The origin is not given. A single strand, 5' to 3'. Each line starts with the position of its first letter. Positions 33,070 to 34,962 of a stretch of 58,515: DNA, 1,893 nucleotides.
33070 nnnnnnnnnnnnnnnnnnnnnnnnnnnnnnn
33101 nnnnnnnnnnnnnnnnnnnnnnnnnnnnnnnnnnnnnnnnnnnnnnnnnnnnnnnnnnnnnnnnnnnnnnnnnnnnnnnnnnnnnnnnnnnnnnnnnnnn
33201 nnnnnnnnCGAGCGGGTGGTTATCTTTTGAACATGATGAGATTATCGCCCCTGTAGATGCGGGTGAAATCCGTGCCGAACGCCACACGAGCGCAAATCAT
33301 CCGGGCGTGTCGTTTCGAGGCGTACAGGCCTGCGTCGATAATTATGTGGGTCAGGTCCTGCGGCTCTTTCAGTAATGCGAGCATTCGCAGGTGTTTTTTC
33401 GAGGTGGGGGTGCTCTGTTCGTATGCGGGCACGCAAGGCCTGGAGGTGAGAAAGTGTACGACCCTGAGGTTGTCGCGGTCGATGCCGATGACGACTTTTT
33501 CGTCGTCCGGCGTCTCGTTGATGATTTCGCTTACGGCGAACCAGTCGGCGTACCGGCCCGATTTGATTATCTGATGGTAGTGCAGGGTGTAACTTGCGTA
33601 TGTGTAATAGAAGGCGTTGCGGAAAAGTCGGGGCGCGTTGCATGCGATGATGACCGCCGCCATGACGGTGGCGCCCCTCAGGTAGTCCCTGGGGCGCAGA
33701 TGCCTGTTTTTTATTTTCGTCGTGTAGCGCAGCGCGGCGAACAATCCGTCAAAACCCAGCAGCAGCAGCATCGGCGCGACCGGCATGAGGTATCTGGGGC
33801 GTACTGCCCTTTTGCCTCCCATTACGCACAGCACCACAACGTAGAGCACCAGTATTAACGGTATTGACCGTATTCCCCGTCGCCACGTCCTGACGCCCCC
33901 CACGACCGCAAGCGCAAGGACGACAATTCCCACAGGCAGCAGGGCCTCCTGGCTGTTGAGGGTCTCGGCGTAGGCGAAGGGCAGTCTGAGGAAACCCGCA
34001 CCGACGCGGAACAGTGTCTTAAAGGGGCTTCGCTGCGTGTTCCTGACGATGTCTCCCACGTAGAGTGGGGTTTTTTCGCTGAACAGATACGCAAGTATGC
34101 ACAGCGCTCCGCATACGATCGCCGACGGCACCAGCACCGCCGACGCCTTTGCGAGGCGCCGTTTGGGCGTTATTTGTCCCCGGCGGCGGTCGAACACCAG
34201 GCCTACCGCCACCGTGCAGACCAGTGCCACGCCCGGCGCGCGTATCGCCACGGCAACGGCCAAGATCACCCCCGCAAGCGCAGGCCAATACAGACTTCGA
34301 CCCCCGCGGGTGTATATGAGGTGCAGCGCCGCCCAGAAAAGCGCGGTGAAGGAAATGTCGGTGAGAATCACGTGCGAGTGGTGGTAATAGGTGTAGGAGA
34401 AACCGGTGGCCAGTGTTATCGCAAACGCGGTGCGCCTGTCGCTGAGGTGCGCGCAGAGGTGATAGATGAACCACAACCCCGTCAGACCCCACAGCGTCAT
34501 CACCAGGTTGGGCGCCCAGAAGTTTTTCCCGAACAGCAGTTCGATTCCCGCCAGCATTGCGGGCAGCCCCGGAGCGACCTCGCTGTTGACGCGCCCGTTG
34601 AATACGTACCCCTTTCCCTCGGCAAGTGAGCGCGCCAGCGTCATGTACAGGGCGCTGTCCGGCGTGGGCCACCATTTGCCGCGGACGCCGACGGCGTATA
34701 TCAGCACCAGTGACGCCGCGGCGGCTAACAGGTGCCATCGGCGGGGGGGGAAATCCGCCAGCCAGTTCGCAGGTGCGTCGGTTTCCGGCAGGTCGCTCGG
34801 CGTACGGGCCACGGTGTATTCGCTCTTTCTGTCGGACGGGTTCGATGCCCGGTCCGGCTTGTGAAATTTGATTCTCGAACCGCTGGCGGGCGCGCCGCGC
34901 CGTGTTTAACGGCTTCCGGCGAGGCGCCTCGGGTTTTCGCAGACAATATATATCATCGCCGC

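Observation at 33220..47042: Candidate undescribed periplasmic glycosylation system: GtrB/ArnC-type GT2, 2 flippase-like proteins and 2 GT-C transferases with sulfo-, methyl- and amidino-tailoring enzymes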

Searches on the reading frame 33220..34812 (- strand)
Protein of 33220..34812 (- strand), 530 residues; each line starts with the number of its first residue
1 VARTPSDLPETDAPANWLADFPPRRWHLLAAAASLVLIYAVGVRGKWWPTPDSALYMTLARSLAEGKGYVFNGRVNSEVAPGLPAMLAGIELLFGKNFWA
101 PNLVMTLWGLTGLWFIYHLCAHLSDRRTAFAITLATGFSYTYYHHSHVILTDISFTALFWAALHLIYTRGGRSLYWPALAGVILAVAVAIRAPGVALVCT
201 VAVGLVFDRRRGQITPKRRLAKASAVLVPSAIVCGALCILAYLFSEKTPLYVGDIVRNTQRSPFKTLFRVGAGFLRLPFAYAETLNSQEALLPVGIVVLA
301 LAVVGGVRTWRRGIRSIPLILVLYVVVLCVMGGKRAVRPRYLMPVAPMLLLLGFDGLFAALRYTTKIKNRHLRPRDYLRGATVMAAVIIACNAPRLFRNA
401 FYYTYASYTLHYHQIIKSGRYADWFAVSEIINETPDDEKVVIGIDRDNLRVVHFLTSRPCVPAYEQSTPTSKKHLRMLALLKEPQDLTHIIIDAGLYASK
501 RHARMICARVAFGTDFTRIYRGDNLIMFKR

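Call 3: search_protein_families(library=pfam, proteins=[window:33220-34812:-], max_evalue=0.01)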
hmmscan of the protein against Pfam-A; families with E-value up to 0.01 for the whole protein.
window:33220-34812:- (530 aa): 1 family
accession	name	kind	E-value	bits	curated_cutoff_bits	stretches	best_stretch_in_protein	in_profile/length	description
PF13231.12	PMT_2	-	2.7e-09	37.9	26.1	1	80-223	3-145/160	Dolichyl-phosphate-mannose-protein mannosyltransferase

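Call 5: search_protein_families(library=ncbifam, proteins=[window:33220-34812:-], max_evalue=0.01)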
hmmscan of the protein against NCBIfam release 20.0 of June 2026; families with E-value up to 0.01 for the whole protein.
window:33220-34812:- (530 aa): 1 family
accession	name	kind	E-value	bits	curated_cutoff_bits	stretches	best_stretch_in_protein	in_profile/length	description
NF047440.1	LA3751_2_3_fam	subfamily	0.0064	15.4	200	0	100-354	100-352/460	LA_3751/LA_3752 family putative glycosyltransferase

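Call 20: search_solved_structures(query=window:33220-34812:-, max_evalue=1)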
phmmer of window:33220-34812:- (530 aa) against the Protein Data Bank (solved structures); distinct sequences matched with E-value up to 1: 1.
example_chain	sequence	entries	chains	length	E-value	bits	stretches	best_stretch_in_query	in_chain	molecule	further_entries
7d3t_A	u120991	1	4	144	0.74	11.7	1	72-147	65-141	Protein PHOSPHATE STARVATION RESPONSE 2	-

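Call 24: find_homologous_proteins(query=window:33220-34812:-, max_evalue=0.001)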
Query window:33220-34812:- (530 aa): 32 proteins with E <= 0.001 among 8000 candidates.
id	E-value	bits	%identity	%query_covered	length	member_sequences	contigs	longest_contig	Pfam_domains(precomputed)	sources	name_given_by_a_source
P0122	0.0e+0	1203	100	100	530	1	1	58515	PF13231.13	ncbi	-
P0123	2.0e-174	599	56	92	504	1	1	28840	PF13231.13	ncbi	-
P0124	8.7e-169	581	50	100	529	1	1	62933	PF02366.25,PF13231.13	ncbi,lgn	-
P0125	3.5e-110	387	40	91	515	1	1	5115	PF13231.13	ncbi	-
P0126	6.0e-110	387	43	90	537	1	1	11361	PF02366.25,PF13231.13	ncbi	-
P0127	4.8e-109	384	40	95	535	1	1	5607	PF02366.25,PF13231.13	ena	-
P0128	1.7e-103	365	41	87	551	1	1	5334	PF13231.13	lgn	-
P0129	6.4e-99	350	36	100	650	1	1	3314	PF02366.25,PF13231.13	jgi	-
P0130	1.7e-92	329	37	100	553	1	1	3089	PF02366.25,PF13231.13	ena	-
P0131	1.1e-91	326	46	62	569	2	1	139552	PF13231.13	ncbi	-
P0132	1.5e-88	316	36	100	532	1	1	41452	PF13231.13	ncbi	-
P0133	3.0e-84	302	36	95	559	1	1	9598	PF13231.13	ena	-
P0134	1.3e-83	300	36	84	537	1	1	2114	PF13231.13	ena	-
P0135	1.6e-81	293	38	85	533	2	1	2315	PF13231.13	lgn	-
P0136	6.7e-81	291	40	67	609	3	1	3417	PF13231.13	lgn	-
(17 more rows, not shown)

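Call 25: find_encoding_contigs(protein=P0123, flank=10000, max_places=2)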
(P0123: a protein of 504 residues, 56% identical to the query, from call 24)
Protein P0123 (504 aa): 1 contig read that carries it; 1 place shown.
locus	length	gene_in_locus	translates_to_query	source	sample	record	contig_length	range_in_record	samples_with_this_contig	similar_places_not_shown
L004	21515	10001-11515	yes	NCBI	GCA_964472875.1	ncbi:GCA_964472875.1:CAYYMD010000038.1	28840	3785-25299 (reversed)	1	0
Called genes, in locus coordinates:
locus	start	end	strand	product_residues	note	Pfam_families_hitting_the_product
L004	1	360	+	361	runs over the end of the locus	PF00535:Glycos_transf_2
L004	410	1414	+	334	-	PF03706:LPG_synthase_TM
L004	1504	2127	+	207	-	PF13489:Methyltransf_23, PF07021:MetW, PF13847:Methyltransf_31, PF08241:Methyltransf_11, PF08242:Methyltransf_12 (weak), PF13649:Methyltransf_25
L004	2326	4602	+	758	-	PF03706:LPG_synthase_TM, PF13439:Glyco_transf_4, PF13579:Glyco_trans_4_4, PF20706:GT4-conflict, PF00534:Glycos_transf_1, PF13692:Glyco_trans_1_4, PF13524:Glyco_trans_1_2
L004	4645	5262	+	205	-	PF13489:Methyltransf_23, PF13649:Methyltransf_25, PF13847:Methyltransf_31 (faint), PF08241:Methyltransf_11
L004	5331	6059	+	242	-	PF13489:Methyltransf_23, PF08241:Methyltransf_11, PF08242:Methyltransf_12, PF13649:Methyltransf_25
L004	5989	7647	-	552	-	PF13231:PMT_2 (weak)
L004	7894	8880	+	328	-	PF00685:Sulfotransfer_1 (weak)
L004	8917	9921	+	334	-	PF03706:LPG_synthase_TM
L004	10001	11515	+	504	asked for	PF13231:PMT_2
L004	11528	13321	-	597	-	PF08448:PAS_4 (faint), PF00672:HAMP, PF00989:PAS, PF13426:PAS_9, PF00512:HisKA, PF02518:HATPase_c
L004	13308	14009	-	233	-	PF00072:Response_reg, PF00486:Trans_reg_C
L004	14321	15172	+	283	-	PF12849:PBP_like_2, PF13531:SBP_bac_11 (faint), PF01547:SBP_bac_1, PF12727:PBP_like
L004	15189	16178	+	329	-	PF00528:BPD_transp_1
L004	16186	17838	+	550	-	PF00528:BPD_transp_1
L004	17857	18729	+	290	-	PF00005:ABC_tran, PF02463:SMC_N, PF13304:AAA_21 (faint)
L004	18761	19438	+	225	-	PF01895:PhoU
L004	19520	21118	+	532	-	PF05345:He_PIG (weak), PF16499:Melibiase_2, PF17801:Melibiase_C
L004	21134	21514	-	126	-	PF01243:PNPOx_N (weak)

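Call 26: find_encoding_contigs(protein=P0124, flank=10000, max_places=2)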
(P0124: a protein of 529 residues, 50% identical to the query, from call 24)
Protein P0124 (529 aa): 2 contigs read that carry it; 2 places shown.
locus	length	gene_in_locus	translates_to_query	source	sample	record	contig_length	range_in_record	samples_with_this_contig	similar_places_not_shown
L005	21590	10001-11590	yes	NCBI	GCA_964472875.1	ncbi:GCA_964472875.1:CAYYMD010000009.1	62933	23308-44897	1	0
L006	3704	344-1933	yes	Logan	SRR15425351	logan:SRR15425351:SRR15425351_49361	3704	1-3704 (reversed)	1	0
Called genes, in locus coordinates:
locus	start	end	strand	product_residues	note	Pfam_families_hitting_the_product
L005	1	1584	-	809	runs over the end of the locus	PF13439:Glyco_transf_4, PF00534:Glycos_transf_1, PF13692:Glyco_trans_1_4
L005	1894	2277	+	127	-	PF05066:HARE-HTH (weak)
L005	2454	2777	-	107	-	PF00829:Ribosomal_L21p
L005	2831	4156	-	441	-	PF01546:Peptidase_M20, PF07687:M20_dimer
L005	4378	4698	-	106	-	-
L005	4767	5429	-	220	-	-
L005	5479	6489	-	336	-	-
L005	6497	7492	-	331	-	PF01820:Dala_Dala_lig_N, PF14397:ATPgrasp_ST (faint), PF01071:GARS_A (weak), PF02655:ATP-grasp_3, PF07478:Dala_Dala_lig_C, PF03133:TTL (weak)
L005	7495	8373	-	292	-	PF01565:FAD_binding_4, PF02873:MurB_C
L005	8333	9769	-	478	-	PF01225:Mur_ligase, PF08245:Mur_ligase_M, PF02875:Mur_ligase_C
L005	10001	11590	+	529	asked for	PF02366:PMT, PF13231:PMT_2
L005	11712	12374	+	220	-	-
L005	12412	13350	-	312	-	PF13641:Glyco_tranf_2_3, PF00535:Glycos_transf_2, PF10111:Glyco_tranf_2_2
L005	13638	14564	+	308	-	PF00685:Sulfotransfer_1 (weak), PF13469:Sulfotransfer_3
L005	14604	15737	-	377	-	PF03033:Glyco_transf_28, PF04101:Glyco_tran_28_C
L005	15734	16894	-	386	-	PF01098:FTSW_RODA_SPOVE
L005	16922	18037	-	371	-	PF00953:Glycos_transf_4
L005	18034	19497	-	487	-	PF01225:Mur_ligase, PF08245:Mur_ligase_M, PF02875:Mur_ligase_C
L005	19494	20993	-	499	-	PF01225:Mur_ligase, PF08245:Mur_ligase_M, PF02875:Mur_ligase_C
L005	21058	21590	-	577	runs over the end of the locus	PF00905:Transpeptidase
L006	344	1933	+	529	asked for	PF02366:PMT, PF13231:PMT_2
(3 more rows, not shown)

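Call 27: find_encoding_contigs(protein=P0131, flank=10000, max_places=2)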
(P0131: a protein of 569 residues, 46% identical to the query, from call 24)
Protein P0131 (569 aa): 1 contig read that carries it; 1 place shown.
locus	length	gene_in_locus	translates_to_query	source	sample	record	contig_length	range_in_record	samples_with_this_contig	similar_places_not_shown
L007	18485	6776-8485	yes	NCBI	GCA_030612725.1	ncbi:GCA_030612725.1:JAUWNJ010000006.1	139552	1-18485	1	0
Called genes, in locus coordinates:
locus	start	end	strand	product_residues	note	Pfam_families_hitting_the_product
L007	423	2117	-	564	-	PF02321:OEP (weak)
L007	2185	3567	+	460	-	PF02878:PGM_PMM_I, PF02879:PGM_PMM_II, PF02880:PGM_PMM_III, PF00408:PGM_PMM_IV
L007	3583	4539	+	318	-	PF00535:Glycos_transf_2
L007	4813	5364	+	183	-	-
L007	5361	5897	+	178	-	-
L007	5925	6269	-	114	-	PF01934:HepT-like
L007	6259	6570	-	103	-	PF01909:NTP_transf_2 (weak), PF18765:Polbeta (weak)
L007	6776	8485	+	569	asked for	PF13231:PMT_2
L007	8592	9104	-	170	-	PF00731:AIRC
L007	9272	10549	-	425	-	PF08240:ADH_N, PF00107:ADH_zinc_N, PF13602:ADH_zinc_N_2 (faint)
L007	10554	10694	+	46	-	-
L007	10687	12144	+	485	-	-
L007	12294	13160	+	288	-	PF14339:DUF4394 (faint), PF21959:DUF6923 (faint)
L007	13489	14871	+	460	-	PF01546:Peptidase_M20, PF07687:M20_dimer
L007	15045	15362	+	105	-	PF00829:Ribosomal_L21p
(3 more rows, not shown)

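Call 30: find_related_loci(query=A1, collection=genome_contigs, flank=10000)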
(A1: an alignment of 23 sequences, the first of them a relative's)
Query A1 (530 aa) in genome_contigs; peptide patterns used: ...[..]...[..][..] (x = any residue, [..] = any of these).
40 stretches matched a pattern; 35 encode a relative of the query (tblastn E <= 1e-3); 33 distinct loci.
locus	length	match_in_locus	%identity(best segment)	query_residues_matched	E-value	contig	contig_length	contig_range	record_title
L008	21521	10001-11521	56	23-530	3e-174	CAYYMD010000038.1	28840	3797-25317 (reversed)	MAG TPA_asm: uncultured Planctomycetaceae bacterium isolate SRP332253_co2_255 genome assembly, contig: NODE_1454_length_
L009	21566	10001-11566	50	6-530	8e-165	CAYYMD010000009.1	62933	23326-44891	MAG TPA_asm: uncultured Planctomycetaceae bacterium isolate SRP332253_co2_255 genome assembly, contig: NODE_365_length_6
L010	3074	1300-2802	41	1-495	4e-113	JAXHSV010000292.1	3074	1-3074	MAG: Planctomycetota bacterium isolate MAG07_tar_biofilm MAG07_292, whole genome shotgun sequence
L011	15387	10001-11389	41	13-475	2e-104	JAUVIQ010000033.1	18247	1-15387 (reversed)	MAG: Planctomycetales bacterium isolate CSMAG_432 CSMAG_432_k127_857093_length_18247_cov_24.0000, whole genome shotgun s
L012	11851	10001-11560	39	3-510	1e-100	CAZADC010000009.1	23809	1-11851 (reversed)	MAG TPA_asm: uncultured Planctomycetaceae bacterium isolate SRP332253_co2_121 genome assembly, contig: NODE_1967_length_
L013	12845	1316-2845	36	18-530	1e-98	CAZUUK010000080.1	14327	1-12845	MAG TPA_asm: uncultured Planctomycetota bacterium isolate SRP068000_co1_50 genome assembly, contig: NODE_6909_length_143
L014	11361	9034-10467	43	15-493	2e-98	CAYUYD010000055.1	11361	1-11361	MAG TPA_asm: uncultured Planctomycetaceae bacterium isolate SRP256446_co1_86 genome assembly, contig: NODE_2871_length_1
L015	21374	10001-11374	40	17-458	3e-97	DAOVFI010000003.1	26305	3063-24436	MAG TPA_asm: Planctomycetales bacterium isolate CSMAG_1105 CSMAG_1105_k141_6420333_length_26305_cov_13.1580, whole genom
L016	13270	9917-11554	36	2-493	2e-92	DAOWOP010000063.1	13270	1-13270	MAG TPA_asm: Planctomycetales bacterium isolate CSMAG_3057 CSMAG_3057_k141_2954_length_13270_cov_54.5752, whole genome s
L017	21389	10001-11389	41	1-467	6e-92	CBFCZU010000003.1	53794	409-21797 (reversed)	MAG TPA_asm: uncultured Planctomycetales bacterium isolate SRR26215681_concoct_196 genome assembly, contig: ERZ25073475.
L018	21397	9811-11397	36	1-530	3e-90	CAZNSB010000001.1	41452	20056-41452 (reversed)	MAG TPA_asm: uncultured Planctomycetaceae bacterium isolate SRP068000_co1_132 genome assembly, contig: NODE_875_length_4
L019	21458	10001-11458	39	5-495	4e-89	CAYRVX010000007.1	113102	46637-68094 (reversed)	MAG TPA_asm: uncultured Planctomycetaceae bacterium isolate SRP068000_co1_610 genome assembly, contig: NODE_82_length_11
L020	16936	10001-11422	35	18-494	2e-87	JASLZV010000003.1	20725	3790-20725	MAG: Phycisphaerae bacterium isolate ETNP2_MAG_79 NODE_3_length_20725_cov_3.458640, whole genome shotgun sequence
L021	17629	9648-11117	36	15-504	1e-86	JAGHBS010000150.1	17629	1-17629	MAG: Planctomycetota bacterium isolate AUK262 PB_MBMC_216_c_000000000250, whole genome shotgun sequence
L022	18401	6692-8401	47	2-495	9e-87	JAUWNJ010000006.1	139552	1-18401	MAG: Planctomycetales bacterium isolate CSMAG_2421 CSMAG_2421_k141_56145_length_139552_cov_41.7858, whole genome shotgun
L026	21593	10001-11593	36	5-530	4e-67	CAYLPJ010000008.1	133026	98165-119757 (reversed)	MAG TPA_asm: uncultured Planctomycetaceae bacterium isolate SRP141376_co2_254 genome assembly, contig: NODE_296_length_1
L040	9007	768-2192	36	23-494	7e-77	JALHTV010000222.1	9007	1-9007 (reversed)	MAG: Phycisphaerae bacterium isolate PFL33 seq_2999814, whole genome shotgun sequence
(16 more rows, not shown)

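Call 34: search_solved_structures(query=A1, max_evalue=1)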
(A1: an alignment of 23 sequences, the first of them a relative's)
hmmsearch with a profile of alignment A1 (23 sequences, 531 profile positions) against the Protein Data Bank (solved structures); distinct sequences matched with E-value up to 1: 13.
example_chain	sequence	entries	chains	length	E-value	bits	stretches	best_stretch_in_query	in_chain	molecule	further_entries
6p25_A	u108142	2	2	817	0.37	12.4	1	103-188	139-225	Dolichyl-phosphate-mannose--protein mannosyltransferase 1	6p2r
9jao_C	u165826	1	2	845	0.44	12.1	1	414-478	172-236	SWI/SNF-related matrix-associated actin-dependent regulator of chromatin subfamily A conta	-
7pzy_AD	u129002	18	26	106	0.45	12.1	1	385-413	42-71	Ribosomal 60S subunit protein L30 | 60S ribosomal protein L30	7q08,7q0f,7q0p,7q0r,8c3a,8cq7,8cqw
3j15_B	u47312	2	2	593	0.54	11.9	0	422-459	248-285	ABC transporter ATP-binding protein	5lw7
3bk7_A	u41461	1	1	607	0.57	11.8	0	422-459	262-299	ABC transporter ATP-binding protein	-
5it7_cc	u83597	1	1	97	0.7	11.5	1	386-413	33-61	60S ribosomal protein L30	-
6uz7_Bc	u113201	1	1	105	0.8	11.3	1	386-413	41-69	60S ribosomal protein L30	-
6t4q_Lc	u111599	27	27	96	0.84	11.2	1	386-413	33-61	60S ribosomal protein L30 | Large ribosomal subunit protein eL30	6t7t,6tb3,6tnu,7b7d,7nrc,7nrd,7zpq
5m1j_c5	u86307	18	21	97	0.85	11.2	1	386-413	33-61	60S ribosomal protein L30 | eL30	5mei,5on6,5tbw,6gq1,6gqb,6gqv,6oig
4v7h_B2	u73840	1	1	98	0.87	11.2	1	386-413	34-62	60S ribosomal protein L30e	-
5i4l_O0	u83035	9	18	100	0.9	11.1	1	386-413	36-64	60S ribosomal protein L30 | Large ribosomal subunit protein eL30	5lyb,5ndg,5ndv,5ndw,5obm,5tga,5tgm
1ck2_A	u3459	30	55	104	0.96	11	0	386-413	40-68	60S RIBOSOMAL PROTEIN L30 | 60S RIBOSOMAL PROTEIN L30E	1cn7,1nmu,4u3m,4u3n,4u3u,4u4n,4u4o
1t0k_B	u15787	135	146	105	0.98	11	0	386-413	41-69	60S ribosomal protein L30 | 60S ribosomal protein rpL30 (L30e) | EL30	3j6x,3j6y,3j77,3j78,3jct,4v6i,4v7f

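Call 45: search_protein_families(library=ncbifam, proteins=[L004:5989-7647:-, L004:7894-8880:+, L005:11712-12374:+, L005:12412-13350:-], max_evalue=0.01)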
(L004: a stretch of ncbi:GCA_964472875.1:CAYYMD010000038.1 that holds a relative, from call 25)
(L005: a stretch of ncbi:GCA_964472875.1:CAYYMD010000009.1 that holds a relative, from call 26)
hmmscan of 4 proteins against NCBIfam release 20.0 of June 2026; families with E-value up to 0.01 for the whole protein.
L004:5989-7647:- (552 aa): 0 families

L004:7894-8880:+ (328 aa): 0 families

L005:11712-12374:+ (220 aa): 0 families

L005:12412-13350:- (312 aa): 26 families (the best 25 are shown)
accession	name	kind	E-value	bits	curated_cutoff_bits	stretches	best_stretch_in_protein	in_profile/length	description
NF047683.1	TeichurnBiosyTuaG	equivalog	2.2e-30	106.2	400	1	7-134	4-131/252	teichuronic acid biosynthesis protein TuaG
NF007482.0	PRK10073.1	equivalog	1e-23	83.9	423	1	6-104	3-101/334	glycosyltransferase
NF053739.1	GlytfEpsEBac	equivalog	1.7e-22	79.7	450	1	9-192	1-185/265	glycosyltransferase EpsE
TIGR03937.1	PgaC_IcaA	equivalog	1e-21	77.4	422.3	1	4-115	40-152/407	poly-beta-1,6-N-acetyl-D-glucosamine synthase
NF041875.1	EPS_EpsD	equivalog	1.3e-21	77.4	370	1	12-104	2-95/325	exopolysaccharide biosynthesis glycosyltransferase EpsD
NF007453.0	PRK10018.1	equivalog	3.2e-21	76.2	382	1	7-194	4-191/280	colanic acid biosynthesis glycosyltransferase WcaA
TIGR04017.1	WcaA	equivalog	9e-21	74.7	495.75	1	7-194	3-190/279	colanic acid biosynthesis glycosyltransferase WcaA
NF050050.1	ProtGlycPglI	equivalog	2.4e-18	66.6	500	1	9-108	2-103/306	GalNAc(5)-diNAcBac-PP-undecaprenol beta-1,3-glucosyltransferase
TIGR03965.1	mycofact_glyco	equivalog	5.6e-18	65.1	280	2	5-110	70-180/467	mycofactocin biosynthesis glycosyltransferase MftF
TIGR04283.1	glyco_like_mftF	equivalog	2e-17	63.6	182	1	12-197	2-174/221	TIGR04283 family arsenosugar biosynthesis glycosyltransferase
NF041394.1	GtaseAglG_Halo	equivalog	7.6e-14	51.7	440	1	12-100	4-94/304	glucosyl-dolichyl phosphate glucuronosyltransferase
NF038302.1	EPS_HpsE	equivalog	3.3e-11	42.7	300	1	11-104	3-102/307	hormogonium polysaccharide biosynthesis glycosyltransferase HpsE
NF038299.1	EPS_HpsN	equivalog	1e-09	37.9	425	1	9-124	1-117/317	hormogonium polysaccharide biosynthesis glycosyltransferase HpsN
TIGR03111.1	glyc2_xrt_Gpos1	hypoth_equivalog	5.3e-09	35.4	363.95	1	5-124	45-167/439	TIGR03111 family XrtG-associated glycosyltransferase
TIGR03469.1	HpnB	hypoth_equivalog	1.1e-08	34.5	379.25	1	7-73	42-112/386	hopene-associated glycosyltransferase HpnB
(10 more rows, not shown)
